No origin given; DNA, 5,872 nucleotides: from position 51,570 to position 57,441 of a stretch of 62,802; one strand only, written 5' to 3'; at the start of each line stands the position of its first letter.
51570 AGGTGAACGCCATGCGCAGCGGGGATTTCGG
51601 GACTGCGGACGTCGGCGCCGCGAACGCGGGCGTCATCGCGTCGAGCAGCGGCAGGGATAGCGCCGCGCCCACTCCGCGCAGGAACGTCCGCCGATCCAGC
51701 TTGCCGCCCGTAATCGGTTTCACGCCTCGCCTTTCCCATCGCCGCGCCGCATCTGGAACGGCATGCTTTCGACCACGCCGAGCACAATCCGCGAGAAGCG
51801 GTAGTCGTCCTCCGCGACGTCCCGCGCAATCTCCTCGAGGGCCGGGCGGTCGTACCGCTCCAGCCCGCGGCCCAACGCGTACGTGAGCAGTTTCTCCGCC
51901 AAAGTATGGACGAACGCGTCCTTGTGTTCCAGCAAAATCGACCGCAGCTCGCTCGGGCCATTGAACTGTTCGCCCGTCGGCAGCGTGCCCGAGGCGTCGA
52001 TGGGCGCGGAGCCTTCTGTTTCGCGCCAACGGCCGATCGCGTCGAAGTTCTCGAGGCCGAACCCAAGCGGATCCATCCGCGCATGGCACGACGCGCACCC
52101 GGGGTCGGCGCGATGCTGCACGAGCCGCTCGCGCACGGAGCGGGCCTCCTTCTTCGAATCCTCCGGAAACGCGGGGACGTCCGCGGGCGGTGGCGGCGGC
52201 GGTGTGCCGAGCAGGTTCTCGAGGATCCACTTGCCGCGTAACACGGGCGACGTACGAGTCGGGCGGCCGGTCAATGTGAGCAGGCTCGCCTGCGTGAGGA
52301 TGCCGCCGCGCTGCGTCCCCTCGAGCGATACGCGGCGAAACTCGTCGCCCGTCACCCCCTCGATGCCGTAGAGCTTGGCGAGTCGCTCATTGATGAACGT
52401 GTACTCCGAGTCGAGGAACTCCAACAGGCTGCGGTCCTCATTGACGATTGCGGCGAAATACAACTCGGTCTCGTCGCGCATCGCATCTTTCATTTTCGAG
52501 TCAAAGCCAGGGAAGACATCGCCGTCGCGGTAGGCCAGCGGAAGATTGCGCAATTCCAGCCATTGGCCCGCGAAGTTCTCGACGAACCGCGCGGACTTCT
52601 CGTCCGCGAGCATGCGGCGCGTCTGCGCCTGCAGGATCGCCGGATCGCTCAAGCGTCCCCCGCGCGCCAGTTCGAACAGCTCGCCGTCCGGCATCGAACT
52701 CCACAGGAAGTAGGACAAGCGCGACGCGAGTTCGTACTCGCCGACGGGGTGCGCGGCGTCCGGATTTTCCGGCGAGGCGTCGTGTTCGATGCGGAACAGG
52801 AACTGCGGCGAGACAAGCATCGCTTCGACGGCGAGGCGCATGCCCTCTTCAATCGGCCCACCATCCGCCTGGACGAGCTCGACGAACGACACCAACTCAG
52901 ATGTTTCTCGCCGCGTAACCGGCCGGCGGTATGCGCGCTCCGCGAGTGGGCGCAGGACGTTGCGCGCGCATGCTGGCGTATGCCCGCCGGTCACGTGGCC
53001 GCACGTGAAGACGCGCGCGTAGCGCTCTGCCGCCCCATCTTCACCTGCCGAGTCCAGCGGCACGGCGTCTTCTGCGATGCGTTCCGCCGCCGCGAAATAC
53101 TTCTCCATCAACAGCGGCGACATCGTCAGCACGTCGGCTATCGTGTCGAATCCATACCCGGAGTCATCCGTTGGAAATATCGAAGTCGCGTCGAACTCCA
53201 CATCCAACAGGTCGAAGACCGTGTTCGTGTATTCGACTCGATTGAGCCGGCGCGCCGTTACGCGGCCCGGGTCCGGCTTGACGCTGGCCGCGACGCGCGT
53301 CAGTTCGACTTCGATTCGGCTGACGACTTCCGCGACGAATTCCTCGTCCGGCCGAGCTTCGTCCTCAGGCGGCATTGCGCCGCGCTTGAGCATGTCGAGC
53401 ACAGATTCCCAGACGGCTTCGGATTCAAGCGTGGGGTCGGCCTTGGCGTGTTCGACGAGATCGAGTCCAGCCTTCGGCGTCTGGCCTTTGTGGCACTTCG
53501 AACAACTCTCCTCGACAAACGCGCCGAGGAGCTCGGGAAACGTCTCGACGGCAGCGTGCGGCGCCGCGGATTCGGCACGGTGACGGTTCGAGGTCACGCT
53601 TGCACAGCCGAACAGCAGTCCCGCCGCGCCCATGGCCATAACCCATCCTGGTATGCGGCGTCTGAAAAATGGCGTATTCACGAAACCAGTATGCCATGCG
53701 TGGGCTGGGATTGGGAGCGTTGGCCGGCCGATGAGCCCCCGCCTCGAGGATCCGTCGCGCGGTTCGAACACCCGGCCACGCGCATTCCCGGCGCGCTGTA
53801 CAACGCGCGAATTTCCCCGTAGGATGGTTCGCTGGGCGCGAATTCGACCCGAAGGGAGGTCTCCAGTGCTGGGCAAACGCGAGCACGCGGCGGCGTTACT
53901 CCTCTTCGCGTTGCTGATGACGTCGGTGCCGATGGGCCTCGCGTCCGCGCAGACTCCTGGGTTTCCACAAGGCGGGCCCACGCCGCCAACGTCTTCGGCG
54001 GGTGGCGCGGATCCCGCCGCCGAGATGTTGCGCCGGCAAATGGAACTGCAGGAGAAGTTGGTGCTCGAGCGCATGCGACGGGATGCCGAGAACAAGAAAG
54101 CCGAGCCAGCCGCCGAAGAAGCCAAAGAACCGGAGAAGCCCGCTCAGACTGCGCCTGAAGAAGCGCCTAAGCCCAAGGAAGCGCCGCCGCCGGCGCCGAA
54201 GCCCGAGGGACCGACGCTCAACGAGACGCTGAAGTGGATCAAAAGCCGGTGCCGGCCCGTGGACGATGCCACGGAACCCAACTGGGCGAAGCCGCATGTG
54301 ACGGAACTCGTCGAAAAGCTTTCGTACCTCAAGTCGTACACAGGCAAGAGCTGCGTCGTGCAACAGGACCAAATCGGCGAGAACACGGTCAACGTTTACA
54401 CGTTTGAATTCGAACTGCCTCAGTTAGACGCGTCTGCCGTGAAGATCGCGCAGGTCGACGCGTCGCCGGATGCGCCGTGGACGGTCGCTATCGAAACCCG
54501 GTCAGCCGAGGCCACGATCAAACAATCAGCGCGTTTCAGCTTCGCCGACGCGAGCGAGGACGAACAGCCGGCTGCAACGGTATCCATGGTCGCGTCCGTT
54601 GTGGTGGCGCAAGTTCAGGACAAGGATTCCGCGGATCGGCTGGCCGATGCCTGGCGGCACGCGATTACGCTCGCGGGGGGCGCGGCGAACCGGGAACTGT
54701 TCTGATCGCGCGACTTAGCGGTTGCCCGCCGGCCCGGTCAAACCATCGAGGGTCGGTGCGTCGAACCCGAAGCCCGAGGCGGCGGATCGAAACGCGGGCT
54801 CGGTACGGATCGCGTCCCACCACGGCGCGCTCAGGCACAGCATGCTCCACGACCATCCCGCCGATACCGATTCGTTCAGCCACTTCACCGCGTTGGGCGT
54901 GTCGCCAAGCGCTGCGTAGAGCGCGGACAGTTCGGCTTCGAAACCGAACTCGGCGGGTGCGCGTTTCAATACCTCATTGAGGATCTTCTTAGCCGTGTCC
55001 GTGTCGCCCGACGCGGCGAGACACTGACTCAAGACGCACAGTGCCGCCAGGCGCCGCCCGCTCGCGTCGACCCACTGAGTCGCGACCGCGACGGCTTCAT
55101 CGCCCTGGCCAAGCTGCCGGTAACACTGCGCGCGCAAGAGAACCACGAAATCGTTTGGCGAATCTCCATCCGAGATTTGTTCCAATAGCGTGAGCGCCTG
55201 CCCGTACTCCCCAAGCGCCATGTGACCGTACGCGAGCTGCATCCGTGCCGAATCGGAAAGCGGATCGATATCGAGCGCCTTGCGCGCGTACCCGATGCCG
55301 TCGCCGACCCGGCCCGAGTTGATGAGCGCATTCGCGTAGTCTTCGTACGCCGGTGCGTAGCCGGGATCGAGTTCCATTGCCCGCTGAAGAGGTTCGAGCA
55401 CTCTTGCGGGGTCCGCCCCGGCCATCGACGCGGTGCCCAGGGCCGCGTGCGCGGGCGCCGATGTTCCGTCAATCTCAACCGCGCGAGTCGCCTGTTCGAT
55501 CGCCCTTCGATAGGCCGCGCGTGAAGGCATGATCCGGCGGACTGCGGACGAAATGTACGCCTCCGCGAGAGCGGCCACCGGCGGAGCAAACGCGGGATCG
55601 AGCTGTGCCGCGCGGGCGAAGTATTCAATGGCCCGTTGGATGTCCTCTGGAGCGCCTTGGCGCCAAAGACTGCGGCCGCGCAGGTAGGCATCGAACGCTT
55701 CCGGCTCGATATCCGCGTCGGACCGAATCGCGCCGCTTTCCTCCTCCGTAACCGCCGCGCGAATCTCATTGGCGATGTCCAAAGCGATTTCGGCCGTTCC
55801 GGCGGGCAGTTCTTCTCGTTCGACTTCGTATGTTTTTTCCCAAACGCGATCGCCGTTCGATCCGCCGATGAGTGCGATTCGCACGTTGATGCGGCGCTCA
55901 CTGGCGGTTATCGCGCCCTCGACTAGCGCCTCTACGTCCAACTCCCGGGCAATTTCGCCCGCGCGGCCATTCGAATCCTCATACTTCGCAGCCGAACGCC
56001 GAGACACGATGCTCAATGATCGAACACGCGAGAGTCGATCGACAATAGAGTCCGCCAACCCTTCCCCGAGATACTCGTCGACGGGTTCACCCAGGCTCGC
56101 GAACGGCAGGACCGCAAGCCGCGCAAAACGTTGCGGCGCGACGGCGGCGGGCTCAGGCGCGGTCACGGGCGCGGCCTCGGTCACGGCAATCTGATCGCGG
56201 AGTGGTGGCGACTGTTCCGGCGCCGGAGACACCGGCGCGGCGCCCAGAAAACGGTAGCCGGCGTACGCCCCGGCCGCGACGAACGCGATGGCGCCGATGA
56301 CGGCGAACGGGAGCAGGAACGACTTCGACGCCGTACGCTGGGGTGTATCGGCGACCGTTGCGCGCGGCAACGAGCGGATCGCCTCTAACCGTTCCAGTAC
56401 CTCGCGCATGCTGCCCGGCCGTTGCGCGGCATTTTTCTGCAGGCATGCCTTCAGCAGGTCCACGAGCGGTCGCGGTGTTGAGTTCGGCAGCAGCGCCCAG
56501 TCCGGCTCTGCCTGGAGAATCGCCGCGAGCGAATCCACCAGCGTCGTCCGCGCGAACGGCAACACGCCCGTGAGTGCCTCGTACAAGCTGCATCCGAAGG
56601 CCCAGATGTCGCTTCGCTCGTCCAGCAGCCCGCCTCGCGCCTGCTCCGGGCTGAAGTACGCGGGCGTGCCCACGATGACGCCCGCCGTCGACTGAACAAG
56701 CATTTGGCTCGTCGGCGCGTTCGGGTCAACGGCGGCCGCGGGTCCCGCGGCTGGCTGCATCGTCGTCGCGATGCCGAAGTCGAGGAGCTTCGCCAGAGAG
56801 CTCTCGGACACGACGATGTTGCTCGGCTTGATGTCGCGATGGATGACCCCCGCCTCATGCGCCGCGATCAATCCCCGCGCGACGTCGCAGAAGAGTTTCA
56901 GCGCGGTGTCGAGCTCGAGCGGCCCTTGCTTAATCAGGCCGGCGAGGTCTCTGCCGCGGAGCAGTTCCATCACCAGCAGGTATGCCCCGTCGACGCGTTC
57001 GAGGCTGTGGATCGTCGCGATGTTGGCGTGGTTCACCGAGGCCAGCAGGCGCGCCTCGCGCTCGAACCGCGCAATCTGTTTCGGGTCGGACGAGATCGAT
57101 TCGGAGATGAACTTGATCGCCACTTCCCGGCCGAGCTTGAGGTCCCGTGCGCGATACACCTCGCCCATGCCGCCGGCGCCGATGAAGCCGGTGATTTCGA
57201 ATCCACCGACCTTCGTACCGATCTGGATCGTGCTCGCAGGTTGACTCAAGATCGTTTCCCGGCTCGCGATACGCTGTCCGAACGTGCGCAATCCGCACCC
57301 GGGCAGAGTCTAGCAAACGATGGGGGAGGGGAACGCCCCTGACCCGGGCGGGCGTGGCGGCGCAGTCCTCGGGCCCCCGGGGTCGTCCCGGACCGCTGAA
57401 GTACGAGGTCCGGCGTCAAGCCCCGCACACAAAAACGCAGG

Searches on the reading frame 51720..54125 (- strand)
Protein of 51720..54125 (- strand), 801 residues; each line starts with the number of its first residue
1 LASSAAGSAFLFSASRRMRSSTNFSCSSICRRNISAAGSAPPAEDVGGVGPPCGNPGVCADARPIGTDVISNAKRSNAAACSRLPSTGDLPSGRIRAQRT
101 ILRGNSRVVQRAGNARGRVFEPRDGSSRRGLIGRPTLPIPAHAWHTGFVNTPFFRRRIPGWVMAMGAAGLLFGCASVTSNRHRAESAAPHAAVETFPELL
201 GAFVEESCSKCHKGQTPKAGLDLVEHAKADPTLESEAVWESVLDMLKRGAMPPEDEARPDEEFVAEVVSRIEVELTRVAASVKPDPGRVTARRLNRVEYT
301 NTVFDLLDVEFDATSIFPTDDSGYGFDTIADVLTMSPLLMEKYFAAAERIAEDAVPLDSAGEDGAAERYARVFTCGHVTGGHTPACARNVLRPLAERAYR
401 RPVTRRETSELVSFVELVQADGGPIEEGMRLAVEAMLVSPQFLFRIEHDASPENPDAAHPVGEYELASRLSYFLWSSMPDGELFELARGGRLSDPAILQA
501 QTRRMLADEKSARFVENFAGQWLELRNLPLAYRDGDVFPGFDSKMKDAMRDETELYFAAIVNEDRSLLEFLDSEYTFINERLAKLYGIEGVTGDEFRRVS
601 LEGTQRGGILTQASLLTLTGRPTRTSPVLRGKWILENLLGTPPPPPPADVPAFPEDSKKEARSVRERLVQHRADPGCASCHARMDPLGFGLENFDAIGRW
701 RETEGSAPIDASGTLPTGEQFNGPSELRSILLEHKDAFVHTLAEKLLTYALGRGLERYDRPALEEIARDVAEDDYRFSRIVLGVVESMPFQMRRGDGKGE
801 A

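Call 85: search_protein_families(library=pfam, proteins=[window:51720-54125:-], max_evalue=0.00001)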
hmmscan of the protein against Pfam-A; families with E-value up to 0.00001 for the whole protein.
window:51720-54125:- (801 aa): 5 families
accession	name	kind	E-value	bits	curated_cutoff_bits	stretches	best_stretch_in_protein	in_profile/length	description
PF07631.16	PSD4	-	1.4e-46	158.5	23.3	1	463-588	3-128/128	Protein of unknown function (DUF1592)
PF07627.16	PSCyt3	-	4.2e-38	130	27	1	606-704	1-98/98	Protein of unknown function (DUF1588)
PF07624.16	PSD2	-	5.4e-28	97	25.8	1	718-790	2-74/74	Protein of unknown function (DUF1585)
PF07626.16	PSD3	-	2.3e-26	92.5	23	1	292-355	1-64/65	Protein of unknown function (DUF1587)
PF07637.16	PSD5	-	9e-22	77.6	34.2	1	386-447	1-62/62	Protein of unknown function (DUF1595)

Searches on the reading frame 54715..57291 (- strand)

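Call 85: search_protein_families(library=pfam, proteins=[window:54715-57291:-], max_evalue=0.00001)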
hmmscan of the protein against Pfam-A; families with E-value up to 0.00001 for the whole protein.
window:54715-57291:- (858 aa): 11 families
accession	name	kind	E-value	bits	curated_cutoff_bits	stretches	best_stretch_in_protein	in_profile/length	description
PF00069.31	Pkinase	-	1.2e-46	159.7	31.7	1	32-299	2-258/263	Protein kinase domain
PF07714.23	PK_Tyr_Ser-Thr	-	5.6e-31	108.2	23.1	1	36-301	6-257/258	Protein tyrosine and serine/threonine kinase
PF14559.12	TPR_19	-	1.3e-19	70.7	25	0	691-741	2-52/68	Tetratricopeptide repeat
PF13428.12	TPR_14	-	1.1e-14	53.9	23.5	0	648-687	3-42/44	Tetratricopeptide repeat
PF07719.23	TPR_2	-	6.8e-13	48.1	27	0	647-677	2-32/34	Tetratricopeptide repeat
PF13181.12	TPR_8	-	1.5e-10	40.8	25.7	0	750-780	3-33/34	Tetratricopeptide repeat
PF13432.12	TPR_16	-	7.5e-09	36.3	32.7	0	686-744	3-61/65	Tetratricopeptide repeat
PF13431.12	TPR_17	-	1e-08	35.2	24.4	0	636-662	3-29/34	Tetratricopeptide repeat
PF12895.13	ANAPC3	-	1.6e-08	35.1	27.2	0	666-736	9-78/82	Anaphase-promoting complex, cyclosome, subunit 3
PF01636.29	APH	-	3.7e-06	27.3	23.2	0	145-181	166-203/239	Phosphotransferase enzyme family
PF13174.12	TPR_6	-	4.4e-06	27.4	26.3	0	755-779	7-31/33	Tetratricopeptide repeat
